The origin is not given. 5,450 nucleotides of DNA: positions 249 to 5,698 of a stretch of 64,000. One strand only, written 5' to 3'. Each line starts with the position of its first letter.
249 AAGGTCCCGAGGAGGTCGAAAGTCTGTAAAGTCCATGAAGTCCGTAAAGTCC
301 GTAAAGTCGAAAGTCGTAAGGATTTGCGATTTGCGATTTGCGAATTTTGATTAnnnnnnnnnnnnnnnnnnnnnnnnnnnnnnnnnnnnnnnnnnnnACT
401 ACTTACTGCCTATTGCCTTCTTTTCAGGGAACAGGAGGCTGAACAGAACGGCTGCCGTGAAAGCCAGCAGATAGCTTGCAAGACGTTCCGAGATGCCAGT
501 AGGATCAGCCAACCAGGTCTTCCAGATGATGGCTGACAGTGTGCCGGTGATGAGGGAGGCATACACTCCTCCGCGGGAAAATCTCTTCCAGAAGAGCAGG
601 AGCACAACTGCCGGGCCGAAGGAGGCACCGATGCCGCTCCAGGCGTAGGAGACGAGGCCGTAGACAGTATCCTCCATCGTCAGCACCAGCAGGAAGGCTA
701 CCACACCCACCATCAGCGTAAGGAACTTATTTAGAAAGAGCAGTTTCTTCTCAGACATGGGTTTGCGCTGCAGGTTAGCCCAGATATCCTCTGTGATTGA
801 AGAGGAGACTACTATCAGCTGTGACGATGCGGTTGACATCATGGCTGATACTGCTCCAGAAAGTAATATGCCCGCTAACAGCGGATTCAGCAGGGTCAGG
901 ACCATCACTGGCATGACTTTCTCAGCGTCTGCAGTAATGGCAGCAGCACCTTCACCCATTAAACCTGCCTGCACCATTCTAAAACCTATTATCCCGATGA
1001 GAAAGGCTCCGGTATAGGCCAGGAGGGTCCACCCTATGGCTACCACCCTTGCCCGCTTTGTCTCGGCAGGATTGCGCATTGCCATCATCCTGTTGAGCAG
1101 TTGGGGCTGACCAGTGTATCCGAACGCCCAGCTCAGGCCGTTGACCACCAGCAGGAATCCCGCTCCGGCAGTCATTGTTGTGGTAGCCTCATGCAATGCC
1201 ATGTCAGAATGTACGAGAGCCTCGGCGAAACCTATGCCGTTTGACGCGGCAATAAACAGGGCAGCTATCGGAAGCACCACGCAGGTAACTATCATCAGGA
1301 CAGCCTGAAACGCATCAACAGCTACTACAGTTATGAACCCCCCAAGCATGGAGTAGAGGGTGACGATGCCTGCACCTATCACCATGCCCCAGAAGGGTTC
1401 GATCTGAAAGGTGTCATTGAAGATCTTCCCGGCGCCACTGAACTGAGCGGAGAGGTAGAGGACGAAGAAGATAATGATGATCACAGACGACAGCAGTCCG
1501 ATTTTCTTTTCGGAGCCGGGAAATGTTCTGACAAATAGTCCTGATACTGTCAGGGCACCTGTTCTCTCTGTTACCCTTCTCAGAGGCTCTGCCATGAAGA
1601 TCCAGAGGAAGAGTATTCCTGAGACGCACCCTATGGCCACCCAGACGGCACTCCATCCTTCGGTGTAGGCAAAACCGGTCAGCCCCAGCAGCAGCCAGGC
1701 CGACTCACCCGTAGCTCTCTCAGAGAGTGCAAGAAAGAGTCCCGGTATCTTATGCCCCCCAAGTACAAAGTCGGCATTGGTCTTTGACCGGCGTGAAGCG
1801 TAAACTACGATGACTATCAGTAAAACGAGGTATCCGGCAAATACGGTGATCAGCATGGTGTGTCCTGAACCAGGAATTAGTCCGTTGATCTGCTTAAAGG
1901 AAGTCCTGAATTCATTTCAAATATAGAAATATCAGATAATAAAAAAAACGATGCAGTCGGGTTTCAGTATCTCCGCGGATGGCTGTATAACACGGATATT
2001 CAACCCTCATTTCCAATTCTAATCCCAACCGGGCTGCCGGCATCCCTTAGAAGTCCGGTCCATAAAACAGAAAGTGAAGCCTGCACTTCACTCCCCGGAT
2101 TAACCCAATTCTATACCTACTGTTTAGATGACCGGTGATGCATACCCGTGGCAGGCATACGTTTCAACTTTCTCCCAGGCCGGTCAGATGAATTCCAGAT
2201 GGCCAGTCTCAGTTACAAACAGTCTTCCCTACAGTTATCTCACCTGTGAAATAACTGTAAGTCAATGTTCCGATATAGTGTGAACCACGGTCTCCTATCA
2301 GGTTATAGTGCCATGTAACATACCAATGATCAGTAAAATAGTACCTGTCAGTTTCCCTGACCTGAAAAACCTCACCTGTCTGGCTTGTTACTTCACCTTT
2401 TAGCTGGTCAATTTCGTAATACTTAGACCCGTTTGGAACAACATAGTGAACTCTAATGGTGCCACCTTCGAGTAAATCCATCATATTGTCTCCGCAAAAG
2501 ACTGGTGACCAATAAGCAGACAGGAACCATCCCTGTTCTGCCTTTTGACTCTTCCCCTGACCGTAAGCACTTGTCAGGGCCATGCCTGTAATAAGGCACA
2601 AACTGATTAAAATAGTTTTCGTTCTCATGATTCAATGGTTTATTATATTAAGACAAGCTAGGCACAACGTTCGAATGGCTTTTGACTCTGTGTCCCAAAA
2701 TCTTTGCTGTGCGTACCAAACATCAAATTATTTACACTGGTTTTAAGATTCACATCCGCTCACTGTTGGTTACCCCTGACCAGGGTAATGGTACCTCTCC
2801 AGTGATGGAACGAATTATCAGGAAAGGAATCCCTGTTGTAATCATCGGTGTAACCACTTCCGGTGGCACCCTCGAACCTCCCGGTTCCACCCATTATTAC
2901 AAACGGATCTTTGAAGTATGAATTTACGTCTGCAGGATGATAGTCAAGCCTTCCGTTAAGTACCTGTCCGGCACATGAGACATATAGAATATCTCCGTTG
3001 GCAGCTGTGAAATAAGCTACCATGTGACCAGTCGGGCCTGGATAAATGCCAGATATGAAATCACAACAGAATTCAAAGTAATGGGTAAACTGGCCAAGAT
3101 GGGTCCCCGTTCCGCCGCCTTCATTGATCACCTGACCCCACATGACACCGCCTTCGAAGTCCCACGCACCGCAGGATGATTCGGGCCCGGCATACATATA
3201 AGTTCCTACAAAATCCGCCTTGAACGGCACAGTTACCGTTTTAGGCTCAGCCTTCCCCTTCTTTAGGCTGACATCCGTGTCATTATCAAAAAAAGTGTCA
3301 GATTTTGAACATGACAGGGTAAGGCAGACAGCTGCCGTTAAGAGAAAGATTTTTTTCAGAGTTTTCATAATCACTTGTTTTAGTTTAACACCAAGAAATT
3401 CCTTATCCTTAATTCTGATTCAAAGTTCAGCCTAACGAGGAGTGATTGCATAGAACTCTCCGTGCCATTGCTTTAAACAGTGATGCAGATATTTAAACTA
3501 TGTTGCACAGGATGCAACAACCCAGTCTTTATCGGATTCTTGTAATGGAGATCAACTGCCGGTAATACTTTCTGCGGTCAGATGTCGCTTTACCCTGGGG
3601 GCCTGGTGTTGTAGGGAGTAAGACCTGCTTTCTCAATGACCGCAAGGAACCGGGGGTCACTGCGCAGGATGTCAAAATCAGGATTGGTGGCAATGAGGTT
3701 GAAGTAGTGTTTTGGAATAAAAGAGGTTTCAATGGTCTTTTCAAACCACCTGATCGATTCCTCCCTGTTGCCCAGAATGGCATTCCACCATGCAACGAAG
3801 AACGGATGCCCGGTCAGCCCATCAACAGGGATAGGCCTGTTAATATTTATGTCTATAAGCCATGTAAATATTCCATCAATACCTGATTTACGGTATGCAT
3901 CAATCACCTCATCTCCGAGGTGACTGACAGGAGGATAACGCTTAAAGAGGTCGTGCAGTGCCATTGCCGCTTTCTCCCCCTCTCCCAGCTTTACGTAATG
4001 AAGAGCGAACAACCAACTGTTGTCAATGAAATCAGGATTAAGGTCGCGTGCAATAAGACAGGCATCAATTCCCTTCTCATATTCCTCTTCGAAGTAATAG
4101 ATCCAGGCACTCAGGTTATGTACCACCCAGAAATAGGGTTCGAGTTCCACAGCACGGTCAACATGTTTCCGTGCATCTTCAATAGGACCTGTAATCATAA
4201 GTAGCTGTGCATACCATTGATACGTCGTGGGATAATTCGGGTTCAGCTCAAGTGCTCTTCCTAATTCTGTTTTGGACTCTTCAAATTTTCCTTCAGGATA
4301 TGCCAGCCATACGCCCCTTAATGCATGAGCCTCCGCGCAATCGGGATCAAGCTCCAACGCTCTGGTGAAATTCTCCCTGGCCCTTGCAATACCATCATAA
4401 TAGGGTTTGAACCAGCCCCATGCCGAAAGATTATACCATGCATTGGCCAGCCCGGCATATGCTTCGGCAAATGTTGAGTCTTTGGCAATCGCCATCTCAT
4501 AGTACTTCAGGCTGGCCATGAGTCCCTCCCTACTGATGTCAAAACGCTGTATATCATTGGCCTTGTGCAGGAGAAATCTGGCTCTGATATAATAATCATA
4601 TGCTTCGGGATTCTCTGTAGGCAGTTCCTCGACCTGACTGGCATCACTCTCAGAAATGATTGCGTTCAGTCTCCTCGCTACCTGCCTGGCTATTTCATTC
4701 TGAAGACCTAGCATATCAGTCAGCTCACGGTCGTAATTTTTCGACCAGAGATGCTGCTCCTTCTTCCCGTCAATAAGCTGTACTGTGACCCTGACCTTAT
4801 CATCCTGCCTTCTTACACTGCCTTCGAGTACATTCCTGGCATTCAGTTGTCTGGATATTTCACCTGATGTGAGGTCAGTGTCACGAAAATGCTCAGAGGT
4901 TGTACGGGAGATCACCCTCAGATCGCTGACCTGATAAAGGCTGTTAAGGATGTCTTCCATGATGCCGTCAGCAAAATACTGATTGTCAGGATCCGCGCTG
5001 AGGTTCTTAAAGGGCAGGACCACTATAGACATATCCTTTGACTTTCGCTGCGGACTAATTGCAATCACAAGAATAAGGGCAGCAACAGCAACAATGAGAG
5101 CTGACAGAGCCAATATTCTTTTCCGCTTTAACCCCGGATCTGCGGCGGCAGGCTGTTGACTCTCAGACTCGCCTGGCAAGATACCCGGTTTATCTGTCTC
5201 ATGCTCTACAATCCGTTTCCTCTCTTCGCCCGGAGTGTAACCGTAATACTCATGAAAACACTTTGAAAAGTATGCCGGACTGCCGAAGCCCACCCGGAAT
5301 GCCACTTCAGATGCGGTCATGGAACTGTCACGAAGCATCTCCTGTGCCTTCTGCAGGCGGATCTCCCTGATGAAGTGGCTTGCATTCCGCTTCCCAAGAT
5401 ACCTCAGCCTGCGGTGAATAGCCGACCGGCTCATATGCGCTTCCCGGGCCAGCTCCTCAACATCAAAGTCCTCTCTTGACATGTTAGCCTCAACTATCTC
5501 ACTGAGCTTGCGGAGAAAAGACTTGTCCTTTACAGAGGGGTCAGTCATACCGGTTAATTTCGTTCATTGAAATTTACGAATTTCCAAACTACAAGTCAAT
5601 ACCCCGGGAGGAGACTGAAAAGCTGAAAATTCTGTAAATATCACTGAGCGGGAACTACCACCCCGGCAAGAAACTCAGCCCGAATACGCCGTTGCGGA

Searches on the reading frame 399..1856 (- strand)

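Call 46: search_protein_families(library=pfam, proteins=[window:399-1856:-], max_evalue=0.00001)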
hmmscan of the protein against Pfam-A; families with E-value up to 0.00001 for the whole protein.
window:399-1856:- (485 aa): 1 family
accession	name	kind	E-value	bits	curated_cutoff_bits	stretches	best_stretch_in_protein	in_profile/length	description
PF00474.23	SSF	-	6.1e-66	223.4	22.8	1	30-438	1-406/406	Sodium:solute symporter family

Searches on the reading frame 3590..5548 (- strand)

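Call 46: search_protein_families(library=pfam, proteins=[window:3590-5548:-], max_evalue=0.00001)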
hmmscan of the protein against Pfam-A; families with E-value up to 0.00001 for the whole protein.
window:3590-5548:- (652 aa): 10 families
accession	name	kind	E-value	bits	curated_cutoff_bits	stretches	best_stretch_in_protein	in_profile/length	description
PF12833.13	HTH_18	-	5.3e-20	71.9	33.6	1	33-112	1-80/80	Helix-turn-helix domain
PF13414.12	TPR_11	-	5.2e-12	45.7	26.8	0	419-448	7-36/42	TPR repeat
PF07719.23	TPR_2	-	5.4e-11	42.2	27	0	388-404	18-34/34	Tetratricopeptide repeat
PF00165.29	HTH_AraC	-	8.8e-11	42.1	26.6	1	74-111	6-42/42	Bacterial regulatory helix-turn-helix proteins, AraC family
PF14559.12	TPR_19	-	2.5e-10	41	25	0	419-470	4-55/68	Tetratricopeptide repeat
PF13431.12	TPR_17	-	6.1e-08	32.8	24.4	0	431-459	4-32/34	Tetratricopeptide repeat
PF13181.12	TPR_8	-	1.1e-07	31.9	25.7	0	414-439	9-34/34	Tetratricopeptide repeat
PF00515.34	TPR_1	-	2.3e-07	30.8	27.8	0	389-404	19-34/34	Tetratricopeptide repeat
PF13428.12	TPR_14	-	2.6e-07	31.1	23.5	0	442-474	3-35/44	Tetratricopeptide repeat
PF13432.12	TPR_16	-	2.8e-07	31.3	32.7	0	388-413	14-39/65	Tetratricopeptide repeat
